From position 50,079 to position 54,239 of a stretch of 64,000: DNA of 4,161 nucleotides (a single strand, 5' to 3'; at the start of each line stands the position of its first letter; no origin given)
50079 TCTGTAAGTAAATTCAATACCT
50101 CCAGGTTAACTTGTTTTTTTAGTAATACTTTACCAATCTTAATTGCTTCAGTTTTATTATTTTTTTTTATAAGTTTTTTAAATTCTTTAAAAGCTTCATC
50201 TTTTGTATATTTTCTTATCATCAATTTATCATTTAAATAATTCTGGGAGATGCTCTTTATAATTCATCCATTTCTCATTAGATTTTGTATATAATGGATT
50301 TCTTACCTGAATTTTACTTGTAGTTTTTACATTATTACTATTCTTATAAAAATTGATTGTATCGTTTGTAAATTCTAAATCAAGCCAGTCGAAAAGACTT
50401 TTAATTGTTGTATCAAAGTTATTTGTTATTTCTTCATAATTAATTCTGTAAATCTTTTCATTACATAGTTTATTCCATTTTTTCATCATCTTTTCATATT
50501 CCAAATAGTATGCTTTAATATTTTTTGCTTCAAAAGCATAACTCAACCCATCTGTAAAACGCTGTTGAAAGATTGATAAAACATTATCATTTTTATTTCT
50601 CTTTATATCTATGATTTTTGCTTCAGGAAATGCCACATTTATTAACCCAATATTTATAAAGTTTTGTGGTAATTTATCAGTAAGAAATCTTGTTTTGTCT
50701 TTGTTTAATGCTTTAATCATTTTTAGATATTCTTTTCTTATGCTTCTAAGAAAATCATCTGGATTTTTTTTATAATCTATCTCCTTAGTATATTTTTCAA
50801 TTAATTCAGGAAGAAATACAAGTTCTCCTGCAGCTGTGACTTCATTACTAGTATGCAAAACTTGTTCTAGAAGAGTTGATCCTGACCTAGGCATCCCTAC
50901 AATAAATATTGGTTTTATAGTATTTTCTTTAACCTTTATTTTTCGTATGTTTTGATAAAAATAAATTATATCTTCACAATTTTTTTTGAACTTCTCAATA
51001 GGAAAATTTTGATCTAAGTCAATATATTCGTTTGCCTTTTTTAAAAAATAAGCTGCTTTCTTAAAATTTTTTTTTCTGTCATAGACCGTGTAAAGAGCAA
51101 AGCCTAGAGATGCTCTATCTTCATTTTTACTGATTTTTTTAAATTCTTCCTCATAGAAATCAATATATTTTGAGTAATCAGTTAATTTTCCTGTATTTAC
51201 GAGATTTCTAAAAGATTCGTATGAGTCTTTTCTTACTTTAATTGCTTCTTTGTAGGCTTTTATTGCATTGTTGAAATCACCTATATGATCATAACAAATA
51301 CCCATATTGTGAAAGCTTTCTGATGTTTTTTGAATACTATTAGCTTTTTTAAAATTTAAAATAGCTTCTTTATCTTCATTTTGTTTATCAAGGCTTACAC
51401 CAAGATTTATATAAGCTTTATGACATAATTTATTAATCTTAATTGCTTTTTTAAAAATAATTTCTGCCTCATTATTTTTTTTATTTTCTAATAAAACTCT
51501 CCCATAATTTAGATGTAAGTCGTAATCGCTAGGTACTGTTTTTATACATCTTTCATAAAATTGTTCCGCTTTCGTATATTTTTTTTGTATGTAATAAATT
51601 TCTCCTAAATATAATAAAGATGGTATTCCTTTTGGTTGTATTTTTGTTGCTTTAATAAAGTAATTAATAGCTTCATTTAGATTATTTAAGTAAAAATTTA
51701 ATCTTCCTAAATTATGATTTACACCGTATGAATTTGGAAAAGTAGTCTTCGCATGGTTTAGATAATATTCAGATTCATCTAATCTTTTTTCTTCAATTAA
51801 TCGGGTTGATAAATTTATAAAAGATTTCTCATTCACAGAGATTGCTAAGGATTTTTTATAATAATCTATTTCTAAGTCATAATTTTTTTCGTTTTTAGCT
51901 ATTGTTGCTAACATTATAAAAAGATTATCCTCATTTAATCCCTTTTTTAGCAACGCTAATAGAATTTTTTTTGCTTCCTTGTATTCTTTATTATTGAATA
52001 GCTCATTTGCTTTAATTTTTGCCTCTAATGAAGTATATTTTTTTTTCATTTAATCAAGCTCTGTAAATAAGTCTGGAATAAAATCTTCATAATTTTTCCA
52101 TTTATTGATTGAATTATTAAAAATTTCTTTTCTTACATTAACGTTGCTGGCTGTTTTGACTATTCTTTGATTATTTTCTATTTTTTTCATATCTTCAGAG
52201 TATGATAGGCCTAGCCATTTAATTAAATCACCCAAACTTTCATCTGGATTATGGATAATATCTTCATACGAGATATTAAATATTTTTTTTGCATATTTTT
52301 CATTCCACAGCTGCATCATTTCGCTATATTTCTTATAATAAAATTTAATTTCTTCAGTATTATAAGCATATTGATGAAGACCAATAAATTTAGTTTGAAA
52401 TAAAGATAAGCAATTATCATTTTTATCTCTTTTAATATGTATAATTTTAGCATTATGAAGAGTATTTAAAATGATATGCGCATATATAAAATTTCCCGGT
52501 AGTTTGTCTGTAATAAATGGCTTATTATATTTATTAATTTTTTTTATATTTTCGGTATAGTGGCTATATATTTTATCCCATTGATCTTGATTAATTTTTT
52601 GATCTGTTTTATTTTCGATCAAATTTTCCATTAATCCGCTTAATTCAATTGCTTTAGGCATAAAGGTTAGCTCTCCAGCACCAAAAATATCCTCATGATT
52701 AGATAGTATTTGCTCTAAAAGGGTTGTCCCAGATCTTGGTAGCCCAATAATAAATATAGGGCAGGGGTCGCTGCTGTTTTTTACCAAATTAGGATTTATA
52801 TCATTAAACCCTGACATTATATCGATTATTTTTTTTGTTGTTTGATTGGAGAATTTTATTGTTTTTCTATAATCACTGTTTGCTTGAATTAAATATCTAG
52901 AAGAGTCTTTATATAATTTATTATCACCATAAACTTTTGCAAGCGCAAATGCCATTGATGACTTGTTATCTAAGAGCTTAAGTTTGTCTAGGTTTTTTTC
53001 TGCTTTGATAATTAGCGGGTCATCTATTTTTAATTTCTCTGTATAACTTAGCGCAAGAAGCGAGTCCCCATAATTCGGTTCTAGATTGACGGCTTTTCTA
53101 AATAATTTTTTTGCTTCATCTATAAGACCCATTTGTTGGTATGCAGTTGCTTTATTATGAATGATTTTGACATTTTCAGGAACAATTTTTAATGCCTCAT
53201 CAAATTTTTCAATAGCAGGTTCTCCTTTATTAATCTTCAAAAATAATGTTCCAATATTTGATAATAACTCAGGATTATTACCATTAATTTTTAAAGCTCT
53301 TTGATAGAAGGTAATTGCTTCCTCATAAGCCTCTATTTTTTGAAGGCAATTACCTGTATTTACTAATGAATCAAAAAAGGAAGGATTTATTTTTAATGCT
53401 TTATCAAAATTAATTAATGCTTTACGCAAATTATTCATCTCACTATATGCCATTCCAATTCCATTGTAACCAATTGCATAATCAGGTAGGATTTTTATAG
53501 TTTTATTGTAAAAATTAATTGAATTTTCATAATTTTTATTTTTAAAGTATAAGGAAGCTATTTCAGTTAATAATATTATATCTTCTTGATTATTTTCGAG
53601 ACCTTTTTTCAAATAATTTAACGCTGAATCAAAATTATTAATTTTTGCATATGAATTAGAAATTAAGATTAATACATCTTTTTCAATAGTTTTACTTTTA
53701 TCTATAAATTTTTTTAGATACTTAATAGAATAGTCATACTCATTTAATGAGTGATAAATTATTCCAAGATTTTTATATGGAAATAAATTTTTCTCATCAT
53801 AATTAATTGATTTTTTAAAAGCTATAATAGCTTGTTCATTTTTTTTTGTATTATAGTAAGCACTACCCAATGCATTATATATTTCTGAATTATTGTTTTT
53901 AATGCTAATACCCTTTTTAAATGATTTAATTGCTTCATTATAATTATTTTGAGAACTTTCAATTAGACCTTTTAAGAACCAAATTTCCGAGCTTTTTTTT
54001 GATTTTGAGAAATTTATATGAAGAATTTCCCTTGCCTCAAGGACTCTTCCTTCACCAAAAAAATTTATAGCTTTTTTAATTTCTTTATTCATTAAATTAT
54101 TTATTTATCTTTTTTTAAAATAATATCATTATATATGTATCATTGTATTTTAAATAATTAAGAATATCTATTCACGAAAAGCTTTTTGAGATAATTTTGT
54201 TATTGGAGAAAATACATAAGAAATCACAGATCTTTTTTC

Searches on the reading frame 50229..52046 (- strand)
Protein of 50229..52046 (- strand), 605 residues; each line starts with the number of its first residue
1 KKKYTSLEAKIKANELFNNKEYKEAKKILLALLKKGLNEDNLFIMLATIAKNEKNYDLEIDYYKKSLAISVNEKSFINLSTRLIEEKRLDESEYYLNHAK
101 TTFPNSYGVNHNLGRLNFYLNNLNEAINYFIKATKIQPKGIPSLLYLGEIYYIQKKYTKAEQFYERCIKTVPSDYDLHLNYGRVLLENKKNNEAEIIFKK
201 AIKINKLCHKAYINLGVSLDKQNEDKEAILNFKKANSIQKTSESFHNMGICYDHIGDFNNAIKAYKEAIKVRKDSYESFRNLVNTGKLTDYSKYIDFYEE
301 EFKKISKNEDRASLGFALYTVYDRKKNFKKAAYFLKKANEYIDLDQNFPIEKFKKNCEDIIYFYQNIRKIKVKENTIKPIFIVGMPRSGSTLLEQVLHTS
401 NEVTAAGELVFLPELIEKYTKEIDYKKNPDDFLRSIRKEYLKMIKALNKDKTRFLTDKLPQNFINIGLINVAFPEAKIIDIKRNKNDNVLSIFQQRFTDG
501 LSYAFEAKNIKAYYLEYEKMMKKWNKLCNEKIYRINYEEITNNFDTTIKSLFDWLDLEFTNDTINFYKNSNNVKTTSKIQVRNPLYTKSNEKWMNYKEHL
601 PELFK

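Call 8: search_protein_families(library=pfam, proteins=[window:50229-52046:-], max_evalue=0.001)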
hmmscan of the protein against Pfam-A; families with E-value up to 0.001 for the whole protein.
window:50229-52046:- (605 aa): 20 families
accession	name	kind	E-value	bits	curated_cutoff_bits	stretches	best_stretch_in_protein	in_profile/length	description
PF13469.12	Sulfotransfer_3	-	1.6e-34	120.5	27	1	379-560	1-215/216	Sulfotransferase family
PF07719.23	TPR_2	-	4.9e-27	92.2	27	2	144-173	4-33/34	Tetratricopeptide repeat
PF13181.12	TPR_8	-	1.8e-24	84.2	25.7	2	109-139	3-33/34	Tetratricopeptide repeat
PF00515.34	TPR_1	-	1.3e-23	82.2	27.8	2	243-273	2-32/34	Tetratricopeptide repeat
PF13424.12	TPR_12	-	6.7e-21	74.7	30.1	1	144-204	6-74/77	Tetratricopeptide repeat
PF13374.12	TPR_10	-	3.1e-15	56.1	27.5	0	143-169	4-30/42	Tetratricopeptide repeat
PF13431.12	TPR_17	-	1.1e-14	53.8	24.4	0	163-195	1-33/34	Tetratricopeptide repeat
PF13428.12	TPR_14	-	3.6e-14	52.3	23.5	1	144-183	4-43/44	Tetratricopeptide repeat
PF14559.12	TPR_19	-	7.6e-14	52.2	25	1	154-205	4-55/68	Tetratricopeptide repeat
PF13432.12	TPR_16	-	3.9e-13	50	32.7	0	113-172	3-62/65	Tetratricopeptide repeat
PF23914.1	TPR_CcmH_CycH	-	1.4e-12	48.2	42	1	145-238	54-150/158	Cytochrome c-type biogenesis protein H TPR domain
PF00685.33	Sulfotransfer_1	-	9.3e-12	45.3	22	1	379-590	3-214/255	Sulfotransferase domain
PF13414.12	TPR_11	-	1.5e-11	44.3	26.8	0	256-282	8-34/42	TPR repeat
PF13176.12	TPR_7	-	9.2e-10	38.3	27.9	0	245-274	2-31/36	Tetratricopeptide repeat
PF13174.12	TPR_6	-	1.6e-08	35.1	26.3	0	143-172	2-31/33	Tetratricopeptide repeat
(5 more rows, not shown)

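Call 36: search_protein_families(library=ncbifam, proteins=[window:50229-52046:-], max_evalue=0.001)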
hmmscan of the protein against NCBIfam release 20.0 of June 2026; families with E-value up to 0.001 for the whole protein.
window:50229-52046:- (605 aa): 17 families
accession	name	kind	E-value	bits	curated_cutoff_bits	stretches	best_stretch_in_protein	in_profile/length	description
TIGR02521.1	type_IV_pilW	equivalog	3.5e-26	92.2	154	3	14-172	39-200/234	type IV pilus biogenesis/stability protein PilW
TIGR02917.1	PEP_TPR_lipo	equivalog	5.3e-23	80.8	312.2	2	122-283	480-642/899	XrtA/PEP-CTERM system TPR-repeat protein PrsT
NF040959.1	MamA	equivalog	2.4e-20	72.9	200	2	74-239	38-203/204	magnetosome protein MamA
TIGR02552.1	LcrH_SycD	equivalog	5.4e-15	55.3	104.8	1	123-206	34-117/136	SycD/LcrH family type III secretion system chaperone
NF033920.0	C39_PA2778_fam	equivalog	1.2e-11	44.5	150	2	123-205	172-254/255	PA2778 family cysteine peptidase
TIGR00540.1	TPR_hemY_coli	hypoth_equivalog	2.5e-08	33.1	142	0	125-201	310-385/385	heme biosynthesis-associated TPR protein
NF033758.1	gliding_GltE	equivalog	5.1e-08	32.3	225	1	122-272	169-320/411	adventurous gliding motility TPR repeat lipoprotein GltE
NF033762.1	social_mot_Tgl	equivalog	2.5e-07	30.3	225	1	116-264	75-226/252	social motility TPR repeat lipoprotein Tgl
NF008757.0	PRK11788.1-5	equivalog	1.7e-06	27.5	363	1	123-273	123-280/388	lipopolysaccharide assembly protein LapB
TIGR00990.1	3a0801s09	subfamily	3.3e-06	26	757.25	1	63-222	354-514/615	mitochondrial import receptor subunit TOM70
TIGR02795.1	tol_pal_ybgF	equivalog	7.9e-06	26.5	90.1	0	146-202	44-103/119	tol-pal system protein YbgF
NF047371.1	FlcA_CTERM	equivalog_domain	1.2e-05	24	300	1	50-204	382-536/646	periplasmic flagellar collar protein FlcA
TIGR03939.1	PGA_TPR_OMP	equivalog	2.3e-05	22.8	366.65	0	124-209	70-154/800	poly-beta-1,6 N-acetyl-D-glucosamine export porin PgaA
NF008756.0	PRK11788.1-4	equivalog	7.1e-05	22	474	1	183-274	188-281/389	lipopolysaccharide assembly protein LapB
NF008755.0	PRK11788.1-3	equivalog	7.5e-05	22.2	430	0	215-353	44-182/388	lipopolysaccharide assembly protein LapB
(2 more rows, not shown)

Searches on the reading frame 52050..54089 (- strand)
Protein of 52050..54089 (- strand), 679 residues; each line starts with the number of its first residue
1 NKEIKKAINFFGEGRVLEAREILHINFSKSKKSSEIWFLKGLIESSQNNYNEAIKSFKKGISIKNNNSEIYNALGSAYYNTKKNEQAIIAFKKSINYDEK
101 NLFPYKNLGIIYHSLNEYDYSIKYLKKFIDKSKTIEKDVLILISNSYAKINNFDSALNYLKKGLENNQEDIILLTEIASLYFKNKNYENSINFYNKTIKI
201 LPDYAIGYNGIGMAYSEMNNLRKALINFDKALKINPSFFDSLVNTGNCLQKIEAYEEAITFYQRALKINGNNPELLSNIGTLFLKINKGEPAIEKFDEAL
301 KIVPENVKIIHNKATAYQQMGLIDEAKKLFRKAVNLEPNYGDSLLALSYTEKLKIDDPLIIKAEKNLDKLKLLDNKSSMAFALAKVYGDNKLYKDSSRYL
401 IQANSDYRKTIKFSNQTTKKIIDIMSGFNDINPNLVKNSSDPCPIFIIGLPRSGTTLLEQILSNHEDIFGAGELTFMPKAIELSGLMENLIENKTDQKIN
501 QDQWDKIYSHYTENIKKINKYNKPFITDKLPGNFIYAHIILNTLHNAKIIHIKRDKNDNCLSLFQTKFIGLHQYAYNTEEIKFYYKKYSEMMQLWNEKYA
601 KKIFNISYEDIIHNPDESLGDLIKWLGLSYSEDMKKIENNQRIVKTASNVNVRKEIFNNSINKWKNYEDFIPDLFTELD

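Call 8: search_protein_families(library=pfam, proteins=[window:52050-54089:-], max_evalue=0.001)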
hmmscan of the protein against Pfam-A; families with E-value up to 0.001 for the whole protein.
window:52050-54089:- (679 aa): 28 families (the best 25 are shown)
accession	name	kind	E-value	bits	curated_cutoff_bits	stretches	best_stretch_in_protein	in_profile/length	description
PF00515.34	TPR_1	-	1.5e-50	167.5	27.8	5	205-238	1-34/34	Tetratricopeptide repeat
PF07719.23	TPR_2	-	1.3e-46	153.3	27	4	206-237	2-33/34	Tetratricopeptide repeat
PF13181.12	TPR_8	-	7.4e-40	132.2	25.7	4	308-340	2-34/34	Tetratricopeptide repeat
PF13469.12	Sulfotransfer_3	-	5.8e-36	125.2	27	1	444-632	1-216/216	Sulfotransferase family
PF13414.12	TPR_11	-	2.6e-34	117.1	26.8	3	41-80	1-40/42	TPR repeat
PF13431.12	TPR_17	-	1.2e-30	103.6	24.4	0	228-259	2-33/34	Tetratricopeptide repeat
PF13424.12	TPR_12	-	4.7e-30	104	30.1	2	173-234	5-74/77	Tetratricopeptide repeat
PF14559.12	TPR_19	-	8.7e-23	80.9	25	2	292-343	10-63/68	Tetratricopeptide repeat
PF13374.12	TPR_10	-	1.6e-18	66.5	27.5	0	310-334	5-29/42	Tetratricopeptide repeat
PF13432.12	TPR_16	-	1.2e-17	64.4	32.7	1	211-273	3-65/65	Tetratricopeptide repeat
PF13176.12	TPR_7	-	3.4e-17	61.4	27.9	0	241-268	1-28/36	Tetratricopeptide repeat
PF00685.33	Sulfotransfer_1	-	4.9e-17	62.6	22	1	445-660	4-208/255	Sulfotransferase domain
PF13174.12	TPR_6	-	2.6e-16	59.5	26.3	0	314-339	7-32/33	Tetratricopeptide repeat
PF23914.1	TPR_CcmH_CycH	-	2.9e-16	60.2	42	1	29-128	45-147/158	Cytochrome c-type biogenesis protein H TPR domain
PF13428.12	TPR_14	-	3.9e-16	58.4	23.5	0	313-347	7-41/44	Tetratricopeptide repeat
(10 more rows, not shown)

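Call 35: search_solved_structures(query=window:52050-54089:-, max_evalue=0.01)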
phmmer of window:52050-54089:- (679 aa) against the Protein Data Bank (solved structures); distinct sequences matched with E-value up to 0.01: 221 (the best 60 are shown).
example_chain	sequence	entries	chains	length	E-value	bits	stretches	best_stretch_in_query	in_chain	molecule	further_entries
9qhb_A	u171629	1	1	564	2.6e-67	231.1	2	33-342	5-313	Engineered tetratricopeptide repeat protein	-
7yeh_B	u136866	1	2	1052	2e-43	152.2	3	192-348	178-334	UDP-N-acetylglucosamine--peptide N-acetylglucosaminyltransferase 110 kDa subunit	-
7yea_A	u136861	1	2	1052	2.4e-43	151.9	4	193-348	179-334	UDP-N-acetylglucosamine--peptide N-acetylglucosaminyltransferase 110 kDa subunit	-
7ntf_A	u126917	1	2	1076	2.5e-43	151.8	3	192-348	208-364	Isoform 1 of UDP-N-acetylglucosamine--peptide N-acetylglucosaminyltransferase 110 kDa subu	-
1w3b_A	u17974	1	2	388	3.3e-38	134.9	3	192-348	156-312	UDP-N-ACETYLGLUCOSAMINE--PEPTIDE N-ACETYLGLUCOSAMINYLTRANSFERASE 110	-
6eou_A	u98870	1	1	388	6.2e-38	134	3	192-348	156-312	UDP-N-acetylglucosamine--peptide N-acetylglucosaminyltransferase 110 kDa subunit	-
8bu0_A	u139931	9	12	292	1.1e-35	126.5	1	33-318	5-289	Consensus tetratricopeptide repeat protein | Crystal structure of an 8-repeat consensus TPR superhelix with Zinc. | Monomer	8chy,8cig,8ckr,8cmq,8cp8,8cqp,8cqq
9qhc_A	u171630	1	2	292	4.1e-35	124.7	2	177-342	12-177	Engineered tetratricopeptide repeat protein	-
4ui9_F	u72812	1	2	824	2.3e-26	95.8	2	31-250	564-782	CELL DIVISION CYCLE PROTEIN 27 HOMOLOG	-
5a31_F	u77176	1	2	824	2.3e-26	95.8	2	31-250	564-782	ANAPHASE-PROMOTING COMPLEX SUBUNIT 3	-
5g04_F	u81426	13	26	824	3.8e-26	95.1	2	31-249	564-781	CELL DIVISION CYCLE PROTEIN 27 HOMOLOG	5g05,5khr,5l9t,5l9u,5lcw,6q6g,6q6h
7y4i_A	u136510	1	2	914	2e-24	89.4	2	156-322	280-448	Probable UDP-N-acetylglucosamine--peptide N-acetylglucosaminyltransferase SPINDLY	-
8dtf_A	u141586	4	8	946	2.4e-24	89.2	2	156-322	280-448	Probable UDP-N-acetylglucosamine--peptide N-acetylglucosaminyltransferase SPINDLY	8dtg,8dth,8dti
7obi_A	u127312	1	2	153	9.1e-22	80.6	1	180-282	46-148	CTPR-rv4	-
8a3t_F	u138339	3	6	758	2.5e-19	72.6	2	189-340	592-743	Anaphase-promoting complex subunit CDC27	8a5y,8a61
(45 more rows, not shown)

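Call 36: search_protein_families(library=ncbifam, proteins=[window:52050-54089:-], max_evalue=0.001)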
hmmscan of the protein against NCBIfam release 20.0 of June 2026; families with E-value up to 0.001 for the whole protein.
window:52050-54089:- (679 aa): 32 families (the best 25 are shown)
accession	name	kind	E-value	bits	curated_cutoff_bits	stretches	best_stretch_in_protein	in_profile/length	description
NF040959.1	MamA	equivalog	2.6e-35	121.7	200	3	105-238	40-172/204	magnetosome protein MamA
TIGR02521.1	type_IV_pilW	equivalog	3.1e-31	108.7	154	2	211-384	37-213/234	type IV pilus biogenesis/stability protein PilW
TIGR02917.1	PEP_TPR_lipo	equivalog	6.6e-28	97.1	312.2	2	47-293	444-689/899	XrtA/PEP-CTERM system TPR-repeat protein PrsT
TIGR02552.1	LcrH_SycD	equivalog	1.6e-20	73.2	104.8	2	242-318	55-133/136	SycD/LcrH family type III secretion system chaperone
NF033762.1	social_mot_Tgl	equivalog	7.3e-17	61.5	225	4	43-131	109-199/252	social motility TPR repeat lipoprotein Tgl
TIGR00990.1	3a0801s09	subfamily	9.6e-16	57.5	757.25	3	242-325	130-212/615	mitochondrial import receptor subunit TOM70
NF033920.0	C39_PA2778_fam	equivalog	7.9e-14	51.7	150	2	244-338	161-255/255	PA2778 family cysteine peptidase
NF033758.1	gliding_GltE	equivalog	1e-12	47.8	225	1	150-269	235-355/411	adventurous gliding motility TPR repeat lipoprotein GltE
NF047558.1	TPR_END_plus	domain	1.3e-12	47.5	32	0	312-342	4-34/56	TPR end-of-group domain-containing protein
NF008391.2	PRK11189.1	equivalog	1.6e-12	47.5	250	1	20-142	51-173/297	lipoprotein NlpI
NF008757.0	PRK11788.1-5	equivalog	4.2e-11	42.6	363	1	66-205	178-316/388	lipopolysaccharide assembly protein LapB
TIGR00540.1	TPR_hemY_coli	hypoth_equivalog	1.1e-10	40.9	142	1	222-343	247-362/385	heme biosynthesis-associated TPR protein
NF002725.1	PRK02603.1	equivalog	7.3e-10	39.1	143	2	250-325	46-124/173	photosystem I assembly protein Ycf3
NF047371.1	FlcA_CTERM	equivalog_domain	1.3e-09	37.1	300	3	2-168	368-538/646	periplasmic flagellar collar protein FlcA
NF007692.0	PRK10370.1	equivalog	1.2e-08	34.9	306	1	28-81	75-129/206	heme lyase NrfEFG subunit NrfG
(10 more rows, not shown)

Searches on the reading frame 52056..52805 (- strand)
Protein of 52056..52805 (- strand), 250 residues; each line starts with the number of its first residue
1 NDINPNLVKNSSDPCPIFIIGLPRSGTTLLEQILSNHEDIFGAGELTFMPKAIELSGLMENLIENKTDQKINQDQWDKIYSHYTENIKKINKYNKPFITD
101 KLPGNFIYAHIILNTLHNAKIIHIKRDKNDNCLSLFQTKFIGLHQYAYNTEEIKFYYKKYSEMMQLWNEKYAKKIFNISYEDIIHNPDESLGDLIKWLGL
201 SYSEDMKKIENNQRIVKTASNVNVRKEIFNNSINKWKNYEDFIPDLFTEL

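Call 69: search_solved_structures(query=window:52056-52805:-, max_evalue=1, show_alignments=1)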
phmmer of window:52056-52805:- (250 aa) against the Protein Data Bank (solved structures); distinct sequences matched with E-value up to 1: 15.
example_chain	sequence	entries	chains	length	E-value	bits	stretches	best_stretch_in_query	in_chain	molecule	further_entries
5wrj_A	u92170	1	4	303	2.5e-07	33.8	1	13-216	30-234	Protein-tyrosine sulfotransferase 1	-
9wp1_A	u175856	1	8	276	2.5e-07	33.8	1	16-216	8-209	Protein-tyrosine sulfotransferase 1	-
5wri_A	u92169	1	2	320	3e-07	33.6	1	13-215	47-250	Protein-tyrosine sulfotransferase 1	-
4gox_A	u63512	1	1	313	3.1e-06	30.2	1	12-208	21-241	Polyketide synthase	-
4gbm_A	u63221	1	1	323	1.3e-05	28.2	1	11-50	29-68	CurM Sulfotransferase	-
9wwe_A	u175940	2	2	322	4.3e-05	26.5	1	17-206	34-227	Protein-tyrosine sulfotransferase 2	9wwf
3ap1_A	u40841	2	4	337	4.9e-05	26.3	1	17-206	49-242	Protein-tyrosine sulfotransferase 2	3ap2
3ap3_A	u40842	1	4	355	5e-05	26.3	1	17-206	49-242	Protein-tyrosine sulfotransferase 2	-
8w5z_A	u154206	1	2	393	0.0026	20.7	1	13-68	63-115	Protein-tyrosine sulfotransferase (Fragment)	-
7r0o_A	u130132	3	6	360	0.017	18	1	14-206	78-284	AGAP001425-PA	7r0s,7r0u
2zq5_A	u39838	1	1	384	0.04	16.8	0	162-208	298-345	Putative uncharacterized protein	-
1z29_A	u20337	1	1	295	0.24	14.2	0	156-234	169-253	Phenol-sulfating phenol sulfotransferase 2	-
1zd1_A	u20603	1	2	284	0.25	14.2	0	112-204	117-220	Sulfotransferase 4A1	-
1twi_A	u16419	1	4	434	0.7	12.7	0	141-232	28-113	Diaminopimelate decarboxylase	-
1tuf_A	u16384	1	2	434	0.7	12.7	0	141-232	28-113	Diaminopimelate decarboxylase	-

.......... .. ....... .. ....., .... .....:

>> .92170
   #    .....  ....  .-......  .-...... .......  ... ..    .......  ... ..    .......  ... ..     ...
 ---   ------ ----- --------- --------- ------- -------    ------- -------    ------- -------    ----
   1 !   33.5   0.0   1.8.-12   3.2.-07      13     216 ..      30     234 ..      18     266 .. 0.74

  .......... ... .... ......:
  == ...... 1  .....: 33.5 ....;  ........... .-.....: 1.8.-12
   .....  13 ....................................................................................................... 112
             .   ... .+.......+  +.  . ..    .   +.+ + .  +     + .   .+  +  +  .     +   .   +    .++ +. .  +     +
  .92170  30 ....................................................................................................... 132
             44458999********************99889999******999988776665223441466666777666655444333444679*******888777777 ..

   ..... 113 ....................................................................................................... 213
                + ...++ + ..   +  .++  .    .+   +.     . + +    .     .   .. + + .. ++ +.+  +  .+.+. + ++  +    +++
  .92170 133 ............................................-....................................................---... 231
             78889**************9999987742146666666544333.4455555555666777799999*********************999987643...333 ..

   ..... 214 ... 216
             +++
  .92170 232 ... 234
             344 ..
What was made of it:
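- They have a TPST-like catalytic domain (call 69) and OGT-like TPRs (call 35).
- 52050..54092 (-): TPR-sulfotransferase 3 (680 aa), cytoplasmic. Its catalytic domain is closest to human tyrosylprotein sulfotransferases and its TPR array resembles that of O-GlcNAc transferase. TPST1 5wrj E 2.5e-7 over 204 residues (call 69).
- The catalytic domain is closest to protein tyrosine sulfotransferases (call 69).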
